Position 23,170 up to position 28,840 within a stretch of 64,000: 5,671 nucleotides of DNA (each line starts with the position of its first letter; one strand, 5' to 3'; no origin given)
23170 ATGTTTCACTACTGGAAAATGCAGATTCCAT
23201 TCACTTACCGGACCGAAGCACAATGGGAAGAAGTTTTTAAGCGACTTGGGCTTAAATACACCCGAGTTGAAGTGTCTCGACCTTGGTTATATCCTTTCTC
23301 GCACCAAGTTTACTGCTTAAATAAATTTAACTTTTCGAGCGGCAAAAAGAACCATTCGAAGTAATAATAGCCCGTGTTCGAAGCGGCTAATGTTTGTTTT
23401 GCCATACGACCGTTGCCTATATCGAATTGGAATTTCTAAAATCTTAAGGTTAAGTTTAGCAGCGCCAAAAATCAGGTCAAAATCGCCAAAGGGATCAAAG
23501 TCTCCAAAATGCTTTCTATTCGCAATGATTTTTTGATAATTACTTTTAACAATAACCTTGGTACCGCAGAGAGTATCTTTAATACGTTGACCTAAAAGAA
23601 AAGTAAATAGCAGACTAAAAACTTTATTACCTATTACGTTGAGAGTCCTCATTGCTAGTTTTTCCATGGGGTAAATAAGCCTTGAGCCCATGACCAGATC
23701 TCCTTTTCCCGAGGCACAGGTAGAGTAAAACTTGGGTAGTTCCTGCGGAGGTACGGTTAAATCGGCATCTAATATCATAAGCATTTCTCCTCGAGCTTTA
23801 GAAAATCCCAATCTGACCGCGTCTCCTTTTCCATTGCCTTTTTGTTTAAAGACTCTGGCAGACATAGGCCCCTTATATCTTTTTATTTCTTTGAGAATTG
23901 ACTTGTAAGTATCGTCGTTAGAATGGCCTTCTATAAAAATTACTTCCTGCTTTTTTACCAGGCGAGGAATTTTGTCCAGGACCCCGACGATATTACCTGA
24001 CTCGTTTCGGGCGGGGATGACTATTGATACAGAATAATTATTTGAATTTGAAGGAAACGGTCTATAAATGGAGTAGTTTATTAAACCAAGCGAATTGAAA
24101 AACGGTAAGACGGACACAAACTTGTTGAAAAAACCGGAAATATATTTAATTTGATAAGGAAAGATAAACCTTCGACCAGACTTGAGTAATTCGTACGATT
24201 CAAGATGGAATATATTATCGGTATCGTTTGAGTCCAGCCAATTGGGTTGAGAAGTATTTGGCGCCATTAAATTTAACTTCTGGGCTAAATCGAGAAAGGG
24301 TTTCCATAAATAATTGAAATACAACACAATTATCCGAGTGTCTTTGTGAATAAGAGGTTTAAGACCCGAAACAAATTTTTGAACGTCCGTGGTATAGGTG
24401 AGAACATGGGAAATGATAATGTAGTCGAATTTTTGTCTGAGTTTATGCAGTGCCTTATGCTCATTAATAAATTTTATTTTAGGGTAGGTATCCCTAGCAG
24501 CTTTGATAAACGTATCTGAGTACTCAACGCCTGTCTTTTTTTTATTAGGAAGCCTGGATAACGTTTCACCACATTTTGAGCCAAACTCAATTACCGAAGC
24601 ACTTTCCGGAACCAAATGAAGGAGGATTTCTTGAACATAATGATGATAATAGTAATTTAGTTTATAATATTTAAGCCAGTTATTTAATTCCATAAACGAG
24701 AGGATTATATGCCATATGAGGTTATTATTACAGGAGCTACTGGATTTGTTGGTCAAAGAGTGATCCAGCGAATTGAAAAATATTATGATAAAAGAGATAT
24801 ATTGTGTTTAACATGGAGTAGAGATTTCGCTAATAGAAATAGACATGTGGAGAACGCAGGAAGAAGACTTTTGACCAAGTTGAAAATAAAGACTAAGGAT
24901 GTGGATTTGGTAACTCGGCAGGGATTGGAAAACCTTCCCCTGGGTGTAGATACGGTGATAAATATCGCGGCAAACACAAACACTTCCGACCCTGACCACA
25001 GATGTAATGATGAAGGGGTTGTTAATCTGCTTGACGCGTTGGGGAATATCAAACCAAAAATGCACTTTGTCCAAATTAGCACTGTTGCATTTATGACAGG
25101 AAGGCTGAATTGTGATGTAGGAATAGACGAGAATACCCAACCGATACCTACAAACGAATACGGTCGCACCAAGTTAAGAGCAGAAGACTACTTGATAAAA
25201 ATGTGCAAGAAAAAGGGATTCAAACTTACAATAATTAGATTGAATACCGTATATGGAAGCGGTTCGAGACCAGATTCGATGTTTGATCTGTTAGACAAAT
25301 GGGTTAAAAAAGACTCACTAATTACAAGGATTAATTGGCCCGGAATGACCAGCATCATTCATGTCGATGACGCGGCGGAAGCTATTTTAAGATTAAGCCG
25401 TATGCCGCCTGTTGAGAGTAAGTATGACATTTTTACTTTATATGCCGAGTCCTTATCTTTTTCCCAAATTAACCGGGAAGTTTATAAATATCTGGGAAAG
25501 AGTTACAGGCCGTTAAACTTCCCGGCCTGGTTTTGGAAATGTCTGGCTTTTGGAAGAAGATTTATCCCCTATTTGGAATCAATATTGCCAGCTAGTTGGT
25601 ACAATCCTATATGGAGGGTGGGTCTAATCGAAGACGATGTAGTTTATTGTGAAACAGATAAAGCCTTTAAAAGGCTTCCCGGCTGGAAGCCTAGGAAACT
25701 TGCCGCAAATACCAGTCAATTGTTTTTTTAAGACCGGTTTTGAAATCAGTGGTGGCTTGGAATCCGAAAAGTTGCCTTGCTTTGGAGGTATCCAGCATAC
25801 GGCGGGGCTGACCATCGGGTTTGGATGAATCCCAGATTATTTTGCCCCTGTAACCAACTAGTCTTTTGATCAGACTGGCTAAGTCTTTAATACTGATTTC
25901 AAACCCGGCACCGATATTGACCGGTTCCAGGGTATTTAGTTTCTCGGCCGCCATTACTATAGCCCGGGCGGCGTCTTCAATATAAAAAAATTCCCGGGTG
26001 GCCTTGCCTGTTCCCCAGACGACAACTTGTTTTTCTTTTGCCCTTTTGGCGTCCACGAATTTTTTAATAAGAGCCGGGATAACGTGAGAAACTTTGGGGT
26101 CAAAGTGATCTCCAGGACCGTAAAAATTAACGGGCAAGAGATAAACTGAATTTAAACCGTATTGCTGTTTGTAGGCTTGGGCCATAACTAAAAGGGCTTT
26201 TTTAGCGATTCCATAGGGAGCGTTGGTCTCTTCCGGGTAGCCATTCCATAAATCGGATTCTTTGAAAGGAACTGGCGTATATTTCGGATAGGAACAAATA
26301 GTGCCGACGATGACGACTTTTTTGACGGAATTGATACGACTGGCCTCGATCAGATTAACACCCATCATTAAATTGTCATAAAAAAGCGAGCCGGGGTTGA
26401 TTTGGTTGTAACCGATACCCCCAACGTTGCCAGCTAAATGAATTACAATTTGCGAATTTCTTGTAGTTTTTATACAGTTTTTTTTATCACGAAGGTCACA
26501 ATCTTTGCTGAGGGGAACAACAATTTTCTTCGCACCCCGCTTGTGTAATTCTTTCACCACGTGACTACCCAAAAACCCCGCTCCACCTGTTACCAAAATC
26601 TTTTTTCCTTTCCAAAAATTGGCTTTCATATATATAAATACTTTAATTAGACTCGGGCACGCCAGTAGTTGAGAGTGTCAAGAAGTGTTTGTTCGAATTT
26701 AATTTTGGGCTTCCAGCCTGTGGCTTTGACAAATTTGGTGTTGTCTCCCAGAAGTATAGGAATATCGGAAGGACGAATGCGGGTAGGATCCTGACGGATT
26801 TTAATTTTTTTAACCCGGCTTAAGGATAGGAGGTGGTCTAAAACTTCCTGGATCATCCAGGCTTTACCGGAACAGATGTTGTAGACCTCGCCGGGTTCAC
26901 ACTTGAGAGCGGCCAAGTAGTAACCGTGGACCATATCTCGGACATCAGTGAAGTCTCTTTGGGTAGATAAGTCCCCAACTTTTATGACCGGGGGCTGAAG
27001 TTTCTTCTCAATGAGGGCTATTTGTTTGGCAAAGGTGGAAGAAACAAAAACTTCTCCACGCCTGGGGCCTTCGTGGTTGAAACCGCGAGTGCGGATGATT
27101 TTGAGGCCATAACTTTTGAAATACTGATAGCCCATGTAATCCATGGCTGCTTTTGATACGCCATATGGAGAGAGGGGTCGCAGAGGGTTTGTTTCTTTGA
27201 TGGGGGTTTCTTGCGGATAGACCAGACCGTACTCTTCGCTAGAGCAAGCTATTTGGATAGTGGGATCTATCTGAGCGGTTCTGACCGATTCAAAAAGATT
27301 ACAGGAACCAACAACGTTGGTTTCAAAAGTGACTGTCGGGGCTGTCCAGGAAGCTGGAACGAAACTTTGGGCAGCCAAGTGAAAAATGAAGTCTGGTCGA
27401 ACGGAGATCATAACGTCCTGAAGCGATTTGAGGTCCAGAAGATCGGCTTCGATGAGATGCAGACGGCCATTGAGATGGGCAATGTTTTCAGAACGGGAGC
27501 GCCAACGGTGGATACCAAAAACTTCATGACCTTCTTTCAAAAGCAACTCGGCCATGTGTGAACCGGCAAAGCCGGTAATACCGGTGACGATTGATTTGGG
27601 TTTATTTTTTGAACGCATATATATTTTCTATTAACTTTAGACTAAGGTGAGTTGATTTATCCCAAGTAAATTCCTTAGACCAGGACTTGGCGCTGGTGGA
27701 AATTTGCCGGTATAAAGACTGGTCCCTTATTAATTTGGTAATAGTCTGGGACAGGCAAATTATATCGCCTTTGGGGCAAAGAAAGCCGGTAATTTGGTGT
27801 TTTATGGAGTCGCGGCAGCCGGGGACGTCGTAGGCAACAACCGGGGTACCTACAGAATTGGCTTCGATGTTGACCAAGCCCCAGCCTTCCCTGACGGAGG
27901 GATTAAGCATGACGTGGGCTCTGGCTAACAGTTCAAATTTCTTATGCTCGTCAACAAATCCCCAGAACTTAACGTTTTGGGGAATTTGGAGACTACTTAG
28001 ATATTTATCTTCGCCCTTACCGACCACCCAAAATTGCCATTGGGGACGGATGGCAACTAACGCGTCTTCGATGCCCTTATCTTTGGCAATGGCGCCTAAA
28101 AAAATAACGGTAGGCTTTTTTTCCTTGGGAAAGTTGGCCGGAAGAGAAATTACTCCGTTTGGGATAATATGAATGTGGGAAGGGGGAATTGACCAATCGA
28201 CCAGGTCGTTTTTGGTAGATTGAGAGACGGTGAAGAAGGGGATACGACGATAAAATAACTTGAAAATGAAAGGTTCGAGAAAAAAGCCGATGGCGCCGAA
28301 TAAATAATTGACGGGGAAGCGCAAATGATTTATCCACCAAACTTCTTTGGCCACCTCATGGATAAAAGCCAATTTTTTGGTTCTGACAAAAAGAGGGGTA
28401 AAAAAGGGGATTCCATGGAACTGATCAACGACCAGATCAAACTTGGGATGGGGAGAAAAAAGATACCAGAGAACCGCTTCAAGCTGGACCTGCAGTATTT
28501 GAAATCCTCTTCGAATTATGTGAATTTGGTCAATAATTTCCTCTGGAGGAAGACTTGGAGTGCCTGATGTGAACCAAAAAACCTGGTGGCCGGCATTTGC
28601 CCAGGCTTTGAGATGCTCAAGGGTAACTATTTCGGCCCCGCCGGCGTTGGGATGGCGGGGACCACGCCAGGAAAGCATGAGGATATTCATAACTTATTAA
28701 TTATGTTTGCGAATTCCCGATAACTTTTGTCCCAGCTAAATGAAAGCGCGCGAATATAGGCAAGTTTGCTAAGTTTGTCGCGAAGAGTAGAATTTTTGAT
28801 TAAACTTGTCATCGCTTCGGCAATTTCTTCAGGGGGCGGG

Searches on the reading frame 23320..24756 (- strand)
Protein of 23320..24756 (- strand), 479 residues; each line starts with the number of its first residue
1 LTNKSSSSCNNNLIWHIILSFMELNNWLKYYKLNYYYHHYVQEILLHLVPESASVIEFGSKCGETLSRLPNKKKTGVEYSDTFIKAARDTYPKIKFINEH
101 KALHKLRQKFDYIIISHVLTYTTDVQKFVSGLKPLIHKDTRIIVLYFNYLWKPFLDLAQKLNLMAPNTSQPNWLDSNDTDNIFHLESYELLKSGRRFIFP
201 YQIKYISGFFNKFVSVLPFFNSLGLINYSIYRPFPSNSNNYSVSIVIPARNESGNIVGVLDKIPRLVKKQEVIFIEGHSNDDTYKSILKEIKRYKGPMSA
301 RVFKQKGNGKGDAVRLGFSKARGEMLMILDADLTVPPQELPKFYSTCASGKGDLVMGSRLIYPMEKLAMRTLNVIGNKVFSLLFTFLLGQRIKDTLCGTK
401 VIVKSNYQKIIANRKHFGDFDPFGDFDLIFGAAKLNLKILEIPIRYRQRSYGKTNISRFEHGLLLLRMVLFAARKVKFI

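Call 37: search_protein_families(library=pfam, proteins=[window:23320-24756:-], max_evalue=0.0001)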
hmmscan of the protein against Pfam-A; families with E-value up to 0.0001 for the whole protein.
window:23320-24756:- (479 aa): 5 families
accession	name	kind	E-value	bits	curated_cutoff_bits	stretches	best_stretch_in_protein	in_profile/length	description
PF00535.33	Glycos_transf_2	-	1.4e-19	71.1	23.3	1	244-390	1-147/168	Glycosyl transferase family 2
PF10111.15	Glyco_tranf_2_2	-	4.9e-08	33.2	27.3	1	244-374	1-133/276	Glycosyltransferase like family 2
PF08242.18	Methyltransf_12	-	7.4e-06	27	30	1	57-139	2-95/98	Methyltransferase domain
PF13847.12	Methyltransf_31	-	8e-06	26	27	0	70-150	27-114/145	Methyltransferase domain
PF13489.12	Methyltransf_23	-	2.5e-05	24.5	27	1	37-176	5-147/164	Methyltransferase domain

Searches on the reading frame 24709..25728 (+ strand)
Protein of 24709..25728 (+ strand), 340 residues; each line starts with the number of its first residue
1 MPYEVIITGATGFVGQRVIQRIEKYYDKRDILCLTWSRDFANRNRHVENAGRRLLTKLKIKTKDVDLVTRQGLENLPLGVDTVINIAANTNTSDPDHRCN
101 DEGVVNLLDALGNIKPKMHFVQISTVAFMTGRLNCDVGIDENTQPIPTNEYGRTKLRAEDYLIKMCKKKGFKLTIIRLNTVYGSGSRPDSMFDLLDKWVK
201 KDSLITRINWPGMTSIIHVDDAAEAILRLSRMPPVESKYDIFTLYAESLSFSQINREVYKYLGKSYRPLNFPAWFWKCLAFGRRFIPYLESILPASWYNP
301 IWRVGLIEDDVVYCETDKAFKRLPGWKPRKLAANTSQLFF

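Call 37: search_protein_families(library=pfam, proteins=[window:24709-25728:+], max_evalue=0.0001)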
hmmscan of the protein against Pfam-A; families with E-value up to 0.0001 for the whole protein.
window:24709-25728:+ (340 aa): 6 families
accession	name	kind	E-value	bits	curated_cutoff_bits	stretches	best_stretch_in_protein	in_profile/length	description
PF01370.27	Epimerase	-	1.2e-22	80.9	20.9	1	5-235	1-230/240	NAD dependent epimerase/dehydratase family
PF07993.18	NAD_binding_4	-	1.2e-14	54.6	20.1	1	7-209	1-240/258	Male sterility protein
PF16363.11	GDP_Man_Dehyd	-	5.3e-11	43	27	1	6-183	1-185/332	GDP-mannose 4,6 dehydratase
PF04321.23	RmlD_sub_bind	-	8.2e-10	38.7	27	1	5-198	3-167/287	RmlD substrate binding domain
PF01073.25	3Beta_HSD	-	3.1e-07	30.1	22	1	6-223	1-222/280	3-beta hydroxysteroid dehydrogenase/isomerase family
PF02719.21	Polysacc_synt_2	-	1.4e-05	24.9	20.2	0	5-263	1-248/293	Polysaccharide biosynthesis protein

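Call 39: search_protein_families(library=ncbifam, proteins=[window:24709-25728:+], max_evalue=1e-15)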
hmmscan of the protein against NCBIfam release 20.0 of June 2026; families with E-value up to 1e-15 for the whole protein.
window:24709-25728:+ (340 aa): 0 families

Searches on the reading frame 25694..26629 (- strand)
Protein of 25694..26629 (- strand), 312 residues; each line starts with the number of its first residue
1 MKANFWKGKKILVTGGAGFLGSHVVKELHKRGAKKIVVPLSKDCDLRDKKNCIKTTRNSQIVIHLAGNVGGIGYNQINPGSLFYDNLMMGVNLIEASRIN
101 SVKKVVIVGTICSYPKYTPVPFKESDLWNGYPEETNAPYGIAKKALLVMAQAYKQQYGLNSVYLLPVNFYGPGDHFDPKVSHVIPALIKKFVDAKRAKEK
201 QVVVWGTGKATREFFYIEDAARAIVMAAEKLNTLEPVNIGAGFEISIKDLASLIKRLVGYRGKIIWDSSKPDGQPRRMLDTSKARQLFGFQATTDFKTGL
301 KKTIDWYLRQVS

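Call 37: search_protein_families(library=pfam, proteins=[window:25694-26629:-], max_evalue=0.0001)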
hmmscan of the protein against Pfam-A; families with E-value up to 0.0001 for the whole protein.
window:25694-26629:- (312 aa): 6 families
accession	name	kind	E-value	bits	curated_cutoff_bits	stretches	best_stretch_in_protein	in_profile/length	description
PF01370.27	Epimerase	-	1.5e-55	188.7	20.9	1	11-240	1-240/240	NAD dependent epimerase/dehydratase family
PF16363.11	GDP_Man_Dehyd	-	5.6e-27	95.5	27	1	12-303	1-332/332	GDP-mannose 4,6 dehydratase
PF01073.25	3Beta_HSD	-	2.7e-12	46.8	22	1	43-233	51-234/280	3-beta hydroxysteroid dehydrogenase/isomerase family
PF02719.21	Polysacc_synt_2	-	4.1e-08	33.2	20.2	0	11-38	1-28/293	Polysaccharide biosynthesis protein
PF04321.23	RmlD_sub_bind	-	3.2e-05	23.6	27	0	10-66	2-59/287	RmlD substrate binding domain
PF08659.16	KR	-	5.6e-05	23.6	22.6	1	11-64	3-56/180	KR domain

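Call 39: search_protein_families(library=ncbifam, proteins=[window:25694-26629:-], max_evalue=1e-15)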
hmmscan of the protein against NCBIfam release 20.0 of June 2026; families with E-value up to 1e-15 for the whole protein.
window:25694-26629:- (312 aa): 6 families
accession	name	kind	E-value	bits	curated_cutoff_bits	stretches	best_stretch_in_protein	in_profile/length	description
NF047922.1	GDPFucSynFcl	equivalog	5.8e-89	298.5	500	1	8-310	2-304/308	GDP-L-fucose synthase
TIGR04180.1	EDH_00030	hypoth_equivalog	1.7e-32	112.7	475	1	44-293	56-295/297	NAD-dependent 4,6-dehydratase LegB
TIGR01181.1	dTDP_gluc_dehyt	equivalog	9.6e-30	103.7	365.1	1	46-310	59-314/321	dTDP-glucose 4,6-dehydratase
TIGR01179.1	galE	equivalog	1e-26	93.6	262.3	1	10-309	1-327/332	UDP-glucose 4-epimerase GalE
NF007490.0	PRK10084.1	subfamily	8.4e-22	77.6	649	1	135-309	163-336/361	dTDP-glucose 4,6-dehydratase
NF007582.0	PRK10217.1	equivalog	3.1e-19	69.3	698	0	132-309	153-333/355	dTDP-glucose 4,6-dehydratase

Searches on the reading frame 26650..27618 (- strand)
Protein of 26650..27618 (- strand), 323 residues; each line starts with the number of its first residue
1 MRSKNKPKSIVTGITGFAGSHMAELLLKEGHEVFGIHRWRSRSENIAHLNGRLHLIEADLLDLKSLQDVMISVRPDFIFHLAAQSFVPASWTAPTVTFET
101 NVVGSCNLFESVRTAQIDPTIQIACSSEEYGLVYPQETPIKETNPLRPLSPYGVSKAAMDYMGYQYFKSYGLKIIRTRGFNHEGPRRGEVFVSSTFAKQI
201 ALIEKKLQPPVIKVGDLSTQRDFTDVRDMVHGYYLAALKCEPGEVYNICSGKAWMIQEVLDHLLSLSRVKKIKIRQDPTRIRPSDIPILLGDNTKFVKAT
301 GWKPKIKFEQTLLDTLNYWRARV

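Call 37: search_protein_families(library=pfam, proteins=[window:26650-27618:-], max_evalue=0.0001)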
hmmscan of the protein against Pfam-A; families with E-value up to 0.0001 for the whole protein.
window:26650-27618:- (323 aa): 5 families
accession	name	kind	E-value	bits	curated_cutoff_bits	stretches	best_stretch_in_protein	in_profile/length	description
PF16363.11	GDP_Man_Dehyd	-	1.3e-80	271.8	27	1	10-312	1-329/332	GDP-mannose 4,6 dehydratase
PF01370.27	Epimerase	-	2.6e-56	191.1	20.9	1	10-249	2-240/240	NAD dependent epimerase/dehydratase family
PF02719.21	Polysacc_synt_2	-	9.3e-11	41.9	20.2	1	11-124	3-127/293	Polysaccharide biosynthesis protein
PF04321.23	RmlD_sub_bind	-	2.1e-08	34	27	1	10-165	4-138/287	RmlD substrate binding domain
PF01073.25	3Beta_HSD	-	1.8e-05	24.4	22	1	10-127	1-116/280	3-beta hydroxysteroid dehydrogenase/isomerase family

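Call 39: search_protein_families(library=ncbifam, proteins=[window:26650-27618:-], max_evalue=1e-15)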
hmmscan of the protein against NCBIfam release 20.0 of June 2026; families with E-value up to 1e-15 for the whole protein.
window:26650-27618:- (323 aa): 10 families
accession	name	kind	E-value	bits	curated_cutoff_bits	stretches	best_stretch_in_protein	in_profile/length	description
TIGR01472.1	gmd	equivalog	3.2e-49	168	415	1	9-313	3-332/342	GDP-mannose 4,6-dehydratase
TIGR04180.1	EDH_00030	hypoth_equivalog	7e-48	163.2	475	1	10-306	2-296/297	NAD-dependent 4,6-dehydratase LegB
TIGR01181.1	dTDP_gluc_dehyt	equivalog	9.5e-39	133.3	365.1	1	9-320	2-312/321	dTDP-glucose 4,6-dehydratase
TIGR01179.1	galE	equivalog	4e-35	121.2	262.3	1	10-319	3-324/332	UDP-glucose 4-epimerase GalE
TIGR02622.1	CDP_4_6_dhtase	equivalog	1.9e-32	112.8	278.45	1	8-320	6-331/352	CDP-glucose 4,6-dehydratase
NF007582.0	PRK10217.1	equivalog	6.2e-21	74.9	698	1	9-319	4-331/355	dTDP-glucose 4,6-dehydratase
NF007490.0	PRK10084.1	subfamily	8.6e-20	71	649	1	8-319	2-334/361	dTDP-glucose 4,6-dehydratase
NF011728.1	PRK15181.1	equivalog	1.5e-17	63.6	760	1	9-318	18-336/348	Vi polysaccharide biosynthesis UDP-N-acetylglucosaminuronic acid C-4 epimerase TviC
TIGR03466.1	HpnA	hypoth_equivalog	3e-17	62.5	367.65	0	8-146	2-132/327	hopanoid-associated sugar epimerase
TIGR02197.1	heptose_epim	equivalog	2e-16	60.1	274.6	1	10-283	2-277/316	ADP-glyceromanno-heptose 6-epimerase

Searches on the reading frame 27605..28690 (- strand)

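Call 37: search_protein_families(library=pfam, proteins=[window:27605-28690:-], max_evalue=0.0001)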
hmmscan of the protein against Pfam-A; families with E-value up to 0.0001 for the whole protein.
window:27605-28690:- (362 aa): 5 families
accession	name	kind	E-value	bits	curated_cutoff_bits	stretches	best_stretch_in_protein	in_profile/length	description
PF00534.26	Glycos_transf_1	-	1.5e-31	109.7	26.4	1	187-337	10-172/172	Glycosyl transferases group 1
PF13692.12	Glyco_trans_1_4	-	3.3e-25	89.4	27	1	193-323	2-142/142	Glycosyl transferases group 1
PF13439.12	Glyco_transf_4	-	8.9e-14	52.3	28.5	1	17-180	2-166/170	Glycosyltransferase Family 4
PF20706.3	GT4-conflict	-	3e-08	33.5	26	1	239-297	262-321/385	Family 4 Glycosyltransferase in conflict systems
PF13579.12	Glyco_trans_4_4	-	3.1e-05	24.8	29.7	1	17-179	1-158/158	Glycosyl transferase 4-like domain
